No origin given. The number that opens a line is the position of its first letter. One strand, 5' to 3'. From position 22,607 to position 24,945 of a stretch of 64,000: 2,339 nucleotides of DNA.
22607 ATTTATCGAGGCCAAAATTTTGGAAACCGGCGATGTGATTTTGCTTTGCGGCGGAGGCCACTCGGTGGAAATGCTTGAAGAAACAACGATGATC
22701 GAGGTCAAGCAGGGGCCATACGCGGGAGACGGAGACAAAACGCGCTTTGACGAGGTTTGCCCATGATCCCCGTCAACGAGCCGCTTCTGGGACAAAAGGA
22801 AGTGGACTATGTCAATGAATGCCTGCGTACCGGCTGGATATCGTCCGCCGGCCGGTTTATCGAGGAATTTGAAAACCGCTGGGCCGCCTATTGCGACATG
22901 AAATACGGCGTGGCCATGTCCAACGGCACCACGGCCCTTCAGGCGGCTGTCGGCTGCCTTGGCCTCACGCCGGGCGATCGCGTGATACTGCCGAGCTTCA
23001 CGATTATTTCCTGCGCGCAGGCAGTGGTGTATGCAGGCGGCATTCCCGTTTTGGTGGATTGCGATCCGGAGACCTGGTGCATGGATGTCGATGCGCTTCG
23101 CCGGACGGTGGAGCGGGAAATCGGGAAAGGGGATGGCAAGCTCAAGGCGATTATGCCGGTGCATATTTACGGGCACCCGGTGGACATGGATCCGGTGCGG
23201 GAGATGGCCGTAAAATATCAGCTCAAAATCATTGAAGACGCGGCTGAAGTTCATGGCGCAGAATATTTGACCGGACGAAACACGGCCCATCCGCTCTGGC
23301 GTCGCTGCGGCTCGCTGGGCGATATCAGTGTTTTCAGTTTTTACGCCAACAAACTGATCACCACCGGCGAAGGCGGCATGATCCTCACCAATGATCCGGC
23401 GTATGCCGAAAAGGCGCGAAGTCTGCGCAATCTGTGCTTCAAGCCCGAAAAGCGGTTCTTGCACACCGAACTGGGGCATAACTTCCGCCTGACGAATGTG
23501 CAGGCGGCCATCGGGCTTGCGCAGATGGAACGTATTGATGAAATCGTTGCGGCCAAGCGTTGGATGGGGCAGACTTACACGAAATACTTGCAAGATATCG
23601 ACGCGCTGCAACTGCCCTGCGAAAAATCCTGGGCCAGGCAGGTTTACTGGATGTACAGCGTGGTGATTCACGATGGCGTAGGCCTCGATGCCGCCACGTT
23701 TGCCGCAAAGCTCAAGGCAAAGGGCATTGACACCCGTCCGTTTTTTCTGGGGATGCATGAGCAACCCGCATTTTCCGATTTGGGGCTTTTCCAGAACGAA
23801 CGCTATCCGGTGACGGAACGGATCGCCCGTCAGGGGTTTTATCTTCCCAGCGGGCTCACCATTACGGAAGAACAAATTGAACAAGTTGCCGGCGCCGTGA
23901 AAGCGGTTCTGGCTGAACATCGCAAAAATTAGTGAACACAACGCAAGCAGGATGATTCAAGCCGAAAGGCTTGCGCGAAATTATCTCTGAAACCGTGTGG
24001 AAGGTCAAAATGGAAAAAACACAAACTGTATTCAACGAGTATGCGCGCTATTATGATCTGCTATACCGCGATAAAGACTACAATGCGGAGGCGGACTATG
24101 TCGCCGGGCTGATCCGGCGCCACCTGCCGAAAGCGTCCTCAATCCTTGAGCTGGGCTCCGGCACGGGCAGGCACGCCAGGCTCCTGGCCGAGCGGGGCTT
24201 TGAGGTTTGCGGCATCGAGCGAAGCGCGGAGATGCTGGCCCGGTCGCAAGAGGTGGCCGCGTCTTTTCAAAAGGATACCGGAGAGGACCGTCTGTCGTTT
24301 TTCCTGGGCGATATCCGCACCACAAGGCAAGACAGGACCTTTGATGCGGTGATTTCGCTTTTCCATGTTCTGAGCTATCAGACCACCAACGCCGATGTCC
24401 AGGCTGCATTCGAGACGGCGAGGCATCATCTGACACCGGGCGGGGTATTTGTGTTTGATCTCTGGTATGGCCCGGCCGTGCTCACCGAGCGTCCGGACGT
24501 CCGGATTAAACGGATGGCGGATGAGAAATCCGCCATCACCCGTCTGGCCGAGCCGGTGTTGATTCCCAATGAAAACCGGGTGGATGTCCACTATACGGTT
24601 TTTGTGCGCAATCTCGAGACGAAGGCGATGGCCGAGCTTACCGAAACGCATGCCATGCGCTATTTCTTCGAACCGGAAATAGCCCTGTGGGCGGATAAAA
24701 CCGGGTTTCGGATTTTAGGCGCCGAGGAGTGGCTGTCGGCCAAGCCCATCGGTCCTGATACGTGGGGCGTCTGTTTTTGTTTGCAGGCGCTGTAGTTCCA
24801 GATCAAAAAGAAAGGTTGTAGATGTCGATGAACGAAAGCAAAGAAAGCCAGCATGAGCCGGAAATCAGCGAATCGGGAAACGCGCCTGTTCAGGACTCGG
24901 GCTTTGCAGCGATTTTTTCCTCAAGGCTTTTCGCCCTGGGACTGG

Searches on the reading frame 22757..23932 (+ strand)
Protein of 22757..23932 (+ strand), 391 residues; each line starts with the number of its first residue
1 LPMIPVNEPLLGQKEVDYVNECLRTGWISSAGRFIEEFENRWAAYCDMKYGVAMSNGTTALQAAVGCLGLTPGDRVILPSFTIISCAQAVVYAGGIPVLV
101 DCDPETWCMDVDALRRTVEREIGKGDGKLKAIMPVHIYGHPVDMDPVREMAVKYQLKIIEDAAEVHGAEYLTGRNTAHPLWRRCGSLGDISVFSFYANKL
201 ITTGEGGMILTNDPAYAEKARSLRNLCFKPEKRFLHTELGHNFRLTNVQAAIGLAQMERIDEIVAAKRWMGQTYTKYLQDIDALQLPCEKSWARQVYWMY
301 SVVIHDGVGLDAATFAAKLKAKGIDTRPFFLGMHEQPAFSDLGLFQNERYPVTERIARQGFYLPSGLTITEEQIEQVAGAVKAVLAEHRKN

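Call 4: search_protein_families(library=pfam, proteins=[window:22757-23932:+], max_evalue=0.01)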
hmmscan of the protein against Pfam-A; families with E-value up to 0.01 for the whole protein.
window:22757-23932:+ (391 aa): 3 families
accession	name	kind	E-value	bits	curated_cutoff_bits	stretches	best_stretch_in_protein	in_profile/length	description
PF01041.23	DegT_DnrJ_EryC1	-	4.2e-107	358.9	19.8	1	12-381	4-359/360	DegT/DnrJ/EryC1/StrS aminotransferase family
PF00155.27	Aminotran_1_2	-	4.2e-06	26.6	19.7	1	35-120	44-139/361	Aminotransferase class I and II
PF01212.27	Beta_elim_lyase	-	0.00011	22.1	27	1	36-283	35-270/288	Beta-eliminating lyase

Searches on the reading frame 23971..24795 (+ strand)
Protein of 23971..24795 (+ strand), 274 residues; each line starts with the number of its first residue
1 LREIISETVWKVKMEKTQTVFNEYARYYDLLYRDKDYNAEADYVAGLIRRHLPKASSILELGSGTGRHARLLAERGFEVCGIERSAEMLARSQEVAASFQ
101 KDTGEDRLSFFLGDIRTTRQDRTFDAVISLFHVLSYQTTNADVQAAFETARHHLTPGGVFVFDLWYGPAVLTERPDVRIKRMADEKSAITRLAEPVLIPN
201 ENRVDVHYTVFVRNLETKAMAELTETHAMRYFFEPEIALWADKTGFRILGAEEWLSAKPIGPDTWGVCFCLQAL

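Call 4: search_protein_families(library=pfam, proteins=[window:23971-24795:+], max_evalue=0.01)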
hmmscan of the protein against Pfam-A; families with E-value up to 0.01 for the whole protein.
window:23971-24795:+ (274 aa): 14 families
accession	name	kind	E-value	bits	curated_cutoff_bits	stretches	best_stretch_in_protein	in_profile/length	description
PF13649.12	Methyltransf_25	-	5.6e-17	62.7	27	1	58-158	1-97/97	Methyltransferase domain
PF08241.18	Methyltransf_11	-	2.2e-13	51.1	21.2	1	59-162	1-95/95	Methyltransferase domain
PF13489.12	Methyltransf_23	-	2.6e-13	50.5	27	1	49-248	14-161/164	Methyltransferase domain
PF08242.18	Methyltransf_12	-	1.4e-12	48.6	30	1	59-160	1-98/98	Methyltransferase domain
PF13847.12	Methyltransf_31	-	4.1e-12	46.4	27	1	54-164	3-111/145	Methyltransferase domain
PF05175.20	MTS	-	1e-05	25.7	23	1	40-160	15-136/170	Methyltransferase small domain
PF13578.12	Methyltransf_24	-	2.1e-05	25.8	26.3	1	59-163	1-103/105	Methyltransferase domain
PF07942.18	CARME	-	6.6e-05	22.8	27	0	11-93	9-96/268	Carnosine N-methyltransferase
PF06080.18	DUF938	-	0.0006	20.1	27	1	44-75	14-46/202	Protein of unknown function (DUF938)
PF03848.20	TehB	-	0.00097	19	20.4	1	54-158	30-128/193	Tellurite resistance protein TehB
PF01135.25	PCMT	-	0.0016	18.7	20.3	1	52-117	71-135/210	Protein-L-isoaspartate(D-aspartate) O-methyltransferase (PCMT)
PF01728.25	FtsJ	-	0.0019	18.6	24.1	1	53-170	20-145/181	FtsJ-like methyltransferase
PF07021.18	MetW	-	0.0043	17.1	21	1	47-94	6-54/193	Methionine biosynthesis protein MetW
PF13679.12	Methyltransf_32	-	0.0074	16.7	27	0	53-130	24-108/143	Methyltransferase domain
